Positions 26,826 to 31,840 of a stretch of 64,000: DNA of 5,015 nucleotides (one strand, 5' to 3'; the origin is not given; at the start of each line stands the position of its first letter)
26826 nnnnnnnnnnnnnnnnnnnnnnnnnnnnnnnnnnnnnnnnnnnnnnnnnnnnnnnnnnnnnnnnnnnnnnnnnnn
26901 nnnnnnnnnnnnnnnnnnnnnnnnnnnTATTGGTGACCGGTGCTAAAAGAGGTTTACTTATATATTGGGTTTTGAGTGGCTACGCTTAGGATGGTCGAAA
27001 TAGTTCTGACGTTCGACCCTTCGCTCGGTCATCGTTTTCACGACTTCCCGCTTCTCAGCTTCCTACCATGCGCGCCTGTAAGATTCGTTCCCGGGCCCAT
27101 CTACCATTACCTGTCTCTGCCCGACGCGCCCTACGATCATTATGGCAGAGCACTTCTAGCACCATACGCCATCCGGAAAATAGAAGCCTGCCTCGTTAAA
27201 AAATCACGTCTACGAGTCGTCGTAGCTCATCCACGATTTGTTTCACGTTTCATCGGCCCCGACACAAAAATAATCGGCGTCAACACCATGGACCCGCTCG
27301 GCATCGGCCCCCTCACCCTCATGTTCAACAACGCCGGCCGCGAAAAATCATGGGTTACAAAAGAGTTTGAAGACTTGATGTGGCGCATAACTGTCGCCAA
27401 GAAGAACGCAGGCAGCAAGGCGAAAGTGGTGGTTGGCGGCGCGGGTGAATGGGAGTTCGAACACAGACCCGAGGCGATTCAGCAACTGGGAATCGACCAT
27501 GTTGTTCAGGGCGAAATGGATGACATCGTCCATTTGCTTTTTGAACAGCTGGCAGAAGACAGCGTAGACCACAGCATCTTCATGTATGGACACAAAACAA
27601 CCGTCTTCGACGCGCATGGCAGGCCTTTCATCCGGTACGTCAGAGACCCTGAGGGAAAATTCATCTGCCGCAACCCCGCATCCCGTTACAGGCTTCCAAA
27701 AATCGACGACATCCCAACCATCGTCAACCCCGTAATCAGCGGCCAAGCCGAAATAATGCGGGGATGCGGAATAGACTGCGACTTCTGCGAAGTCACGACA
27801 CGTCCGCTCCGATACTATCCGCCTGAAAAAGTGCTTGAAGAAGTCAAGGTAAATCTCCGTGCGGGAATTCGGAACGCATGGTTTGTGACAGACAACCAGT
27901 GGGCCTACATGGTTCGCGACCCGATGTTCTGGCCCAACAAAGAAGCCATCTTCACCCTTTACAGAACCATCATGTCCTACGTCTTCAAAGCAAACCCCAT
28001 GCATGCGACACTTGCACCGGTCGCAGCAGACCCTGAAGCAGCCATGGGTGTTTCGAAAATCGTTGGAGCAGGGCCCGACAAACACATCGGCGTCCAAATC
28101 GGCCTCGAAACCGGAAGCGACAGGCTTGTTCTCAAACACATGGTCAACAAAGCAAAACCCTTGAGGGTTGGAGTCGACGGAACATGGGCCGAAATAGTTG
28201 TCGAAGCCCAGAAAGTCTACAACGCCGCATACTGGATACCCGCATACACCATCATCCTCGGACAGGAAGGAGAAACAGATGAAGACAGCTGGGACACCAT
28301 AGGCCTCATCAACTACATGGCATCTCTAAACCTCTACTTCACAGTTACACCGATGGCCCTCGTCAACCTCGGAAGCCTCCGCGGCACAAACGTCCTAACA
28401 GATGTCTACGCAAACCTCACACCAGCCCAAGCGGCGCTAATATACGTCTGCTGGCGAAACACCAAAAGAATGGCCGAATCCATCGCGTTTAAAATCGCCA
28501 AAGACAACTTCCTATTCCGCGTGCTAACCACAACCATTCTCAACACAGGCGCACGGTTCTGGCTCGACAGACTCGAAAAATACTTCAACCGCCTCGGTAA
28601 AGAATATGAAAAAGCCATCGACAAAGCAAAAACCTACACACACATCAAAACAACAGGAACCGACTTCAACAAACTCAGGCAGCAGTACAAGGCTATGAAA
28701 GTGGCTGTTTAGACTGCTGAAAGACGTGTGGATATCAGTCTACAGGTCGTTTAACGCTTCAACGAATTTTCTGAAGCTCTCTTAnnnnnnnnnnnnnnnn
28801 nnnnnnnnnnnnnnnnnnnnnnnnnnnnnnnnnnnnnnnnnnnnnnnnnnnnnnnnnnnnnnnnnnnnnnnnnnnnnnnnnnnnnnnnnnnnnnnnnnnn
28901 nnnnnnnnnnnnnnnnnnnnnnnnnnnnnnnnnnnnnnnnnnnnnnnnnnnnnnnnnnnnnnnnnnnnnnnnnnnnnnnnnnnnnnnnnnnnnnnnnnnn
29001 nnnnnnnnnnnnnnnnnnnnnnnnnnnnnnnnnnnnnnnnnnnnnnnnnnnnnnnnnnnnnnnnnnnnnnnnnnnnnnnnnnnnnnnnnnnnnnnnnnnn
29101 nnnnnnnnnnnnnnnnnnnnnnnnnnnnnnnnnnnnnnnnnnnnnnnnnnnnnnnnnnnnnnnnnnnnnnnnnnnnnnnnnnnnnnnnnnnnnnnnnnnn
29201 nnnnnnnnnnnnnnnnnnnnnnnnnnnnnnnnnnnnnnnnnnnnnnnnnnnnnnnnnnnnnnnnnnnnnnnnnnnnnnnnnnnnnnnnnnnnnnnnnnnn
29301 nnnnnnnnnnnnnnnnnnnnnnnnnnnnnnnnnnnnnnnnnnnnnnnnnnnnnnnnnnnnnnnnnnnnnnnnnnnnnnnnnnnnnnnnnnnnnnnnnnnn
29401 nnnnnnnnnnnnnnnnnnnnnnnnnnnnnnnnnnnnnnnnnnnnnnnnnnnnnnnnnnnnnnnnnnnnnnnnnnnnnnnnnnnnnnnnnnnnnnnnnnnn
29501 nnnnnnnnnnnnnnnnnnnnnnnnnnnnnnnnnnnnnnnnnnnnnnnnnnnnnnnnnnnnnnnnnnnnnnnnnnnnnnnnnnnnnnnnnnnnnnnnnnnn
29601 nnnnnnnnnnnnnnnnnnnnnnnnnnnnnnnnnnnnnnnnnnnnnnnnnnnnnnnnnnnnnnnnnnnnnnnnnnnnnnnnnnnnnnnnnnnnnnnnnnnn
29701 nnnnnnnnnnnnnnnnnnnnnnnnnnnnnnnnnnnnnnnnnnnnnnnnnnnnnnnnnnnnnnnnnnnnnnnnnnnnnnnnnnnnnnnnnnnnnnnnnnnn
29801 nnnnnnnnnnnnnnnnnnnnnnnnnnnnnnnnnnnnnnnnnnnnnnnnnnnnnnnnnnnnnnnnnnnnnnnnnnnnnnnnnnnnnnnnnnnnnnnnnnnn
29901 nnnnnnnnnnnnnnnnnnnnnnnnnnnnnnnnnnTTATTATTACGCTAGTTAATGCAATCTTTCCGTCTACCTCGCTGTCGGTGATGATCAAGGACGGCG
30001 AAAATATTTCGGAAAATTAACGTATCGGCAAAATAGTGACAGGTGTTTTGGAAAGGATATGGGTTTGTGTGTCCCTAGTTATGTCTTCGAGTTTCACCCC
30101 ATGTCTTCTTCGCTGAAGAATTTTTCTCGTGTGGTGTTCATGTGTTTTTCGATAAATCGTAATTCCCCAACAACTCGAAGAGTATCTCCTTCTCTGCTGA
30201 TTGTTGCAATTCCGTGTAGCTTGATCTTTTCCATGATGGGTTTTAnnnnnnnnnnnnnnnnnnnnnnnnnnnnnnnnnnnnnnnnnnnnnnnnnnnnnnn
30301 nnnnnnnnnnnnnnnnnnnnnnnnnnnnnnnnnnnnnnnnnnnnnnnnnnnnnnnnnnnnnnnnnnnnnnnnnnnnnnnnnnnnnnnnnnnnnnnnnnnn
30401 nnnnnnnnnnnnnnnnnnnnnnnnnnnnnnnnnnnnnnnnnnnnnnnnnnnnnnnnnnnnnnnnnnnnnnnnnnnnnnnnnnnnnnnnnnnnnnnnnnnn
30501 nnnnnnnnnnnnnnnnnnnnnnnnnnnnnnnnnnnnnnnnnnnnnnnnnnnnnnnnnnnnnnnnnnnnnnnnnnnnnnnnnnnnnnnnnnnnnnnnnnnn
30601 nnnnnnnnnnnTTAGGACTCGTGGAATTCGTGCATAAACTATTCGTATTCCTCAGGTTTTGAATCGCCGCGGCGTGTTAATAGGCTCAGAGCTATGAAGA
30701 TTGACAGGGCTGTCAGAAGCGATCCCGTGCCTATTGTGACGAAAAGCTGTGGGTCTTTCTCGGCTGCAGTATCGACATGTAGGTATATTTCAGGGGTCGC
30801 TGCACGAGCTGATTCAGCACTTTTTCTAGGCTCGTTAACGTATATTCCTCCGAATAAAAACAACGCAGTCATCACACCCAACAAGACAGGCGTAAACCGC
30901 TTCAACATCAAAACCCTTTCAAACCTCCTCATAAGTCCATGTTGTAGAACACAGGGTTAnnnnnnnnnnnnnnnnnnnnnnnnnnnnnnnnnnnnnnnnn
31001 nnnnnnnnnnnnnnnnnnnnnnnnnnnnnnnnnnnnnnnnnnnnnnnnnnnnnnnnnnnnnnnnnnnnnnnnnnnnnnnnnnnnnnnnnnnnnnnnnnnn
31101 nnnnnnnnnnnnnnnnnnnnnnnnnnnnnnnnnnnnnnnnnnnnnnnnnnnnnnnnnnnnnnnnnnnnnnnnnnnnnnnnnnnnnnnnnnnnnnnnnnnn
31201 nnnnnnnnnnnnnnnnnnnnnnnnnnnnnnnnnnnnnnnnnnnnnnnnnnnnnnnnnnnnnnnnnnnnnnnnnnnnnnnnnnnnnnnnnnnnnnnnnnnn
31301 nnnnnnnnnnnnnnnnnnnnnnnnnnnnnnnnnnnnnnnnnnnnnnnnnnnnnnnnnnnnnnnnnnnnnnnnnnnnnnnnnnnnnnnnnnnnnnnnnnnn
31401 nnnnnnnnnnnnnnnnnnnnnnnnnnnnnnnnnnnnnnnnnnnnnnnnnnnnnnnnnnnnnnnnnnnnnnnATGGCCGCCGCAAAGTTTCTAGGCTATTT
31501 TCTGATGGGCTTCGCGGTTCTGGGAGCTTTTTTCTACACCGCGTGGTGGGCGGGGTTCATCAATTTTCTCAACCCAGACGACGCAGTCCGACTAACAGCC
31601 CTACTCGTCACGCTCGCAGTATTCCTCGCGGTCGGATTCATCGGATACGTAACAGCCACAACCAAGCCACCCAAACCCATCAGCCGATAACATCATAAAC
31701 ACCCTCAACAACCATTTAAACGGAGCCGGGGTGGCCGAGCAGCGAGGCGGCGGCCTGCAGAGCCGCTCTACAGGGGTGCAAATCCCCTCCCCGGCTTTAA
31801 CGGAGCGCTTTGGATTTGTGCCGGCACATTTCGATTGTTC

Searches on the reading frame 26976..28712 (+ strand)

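Call 4: search_protein_families(library=pfam, proteins=[window:26976-28712:+], max_evalue=0.1)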
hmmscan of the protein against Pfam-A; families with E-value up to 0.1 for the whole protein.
window:26976-28712:+ (578 aa): 2 families
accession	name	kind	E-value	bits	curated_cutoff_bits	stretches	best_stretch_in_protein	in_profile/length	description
PF04055.27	Radical_SAM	-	5.2e-08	33.7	29.5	1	259-444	2-165/166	Radical SAM superfamily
PF02310.24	B12-binding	-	0.03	14.6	32.1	0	138-184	71-116/121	B12 binding domain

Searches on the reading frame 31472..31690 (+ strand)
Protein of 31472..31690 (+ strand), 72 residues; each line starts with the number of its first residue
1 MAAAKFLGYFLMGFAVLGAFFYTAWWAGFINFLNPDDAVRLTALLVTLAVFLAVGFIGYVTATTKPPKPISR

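Call 4: search_protein_families(library=pfam, proteins=[window:31472-31690:+], max_evalue=0.1)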
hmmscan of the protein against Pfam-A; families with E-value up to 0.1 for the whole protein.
window:31472-31690:+ (72 aa): 1 family
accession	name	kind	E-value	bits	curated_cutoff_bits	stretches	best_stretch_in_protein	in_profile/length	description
PF12698.13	ABC2_membrane_3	-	0.093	12.2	31.6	1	3-60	208-260/347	ABC-2 family transporter protein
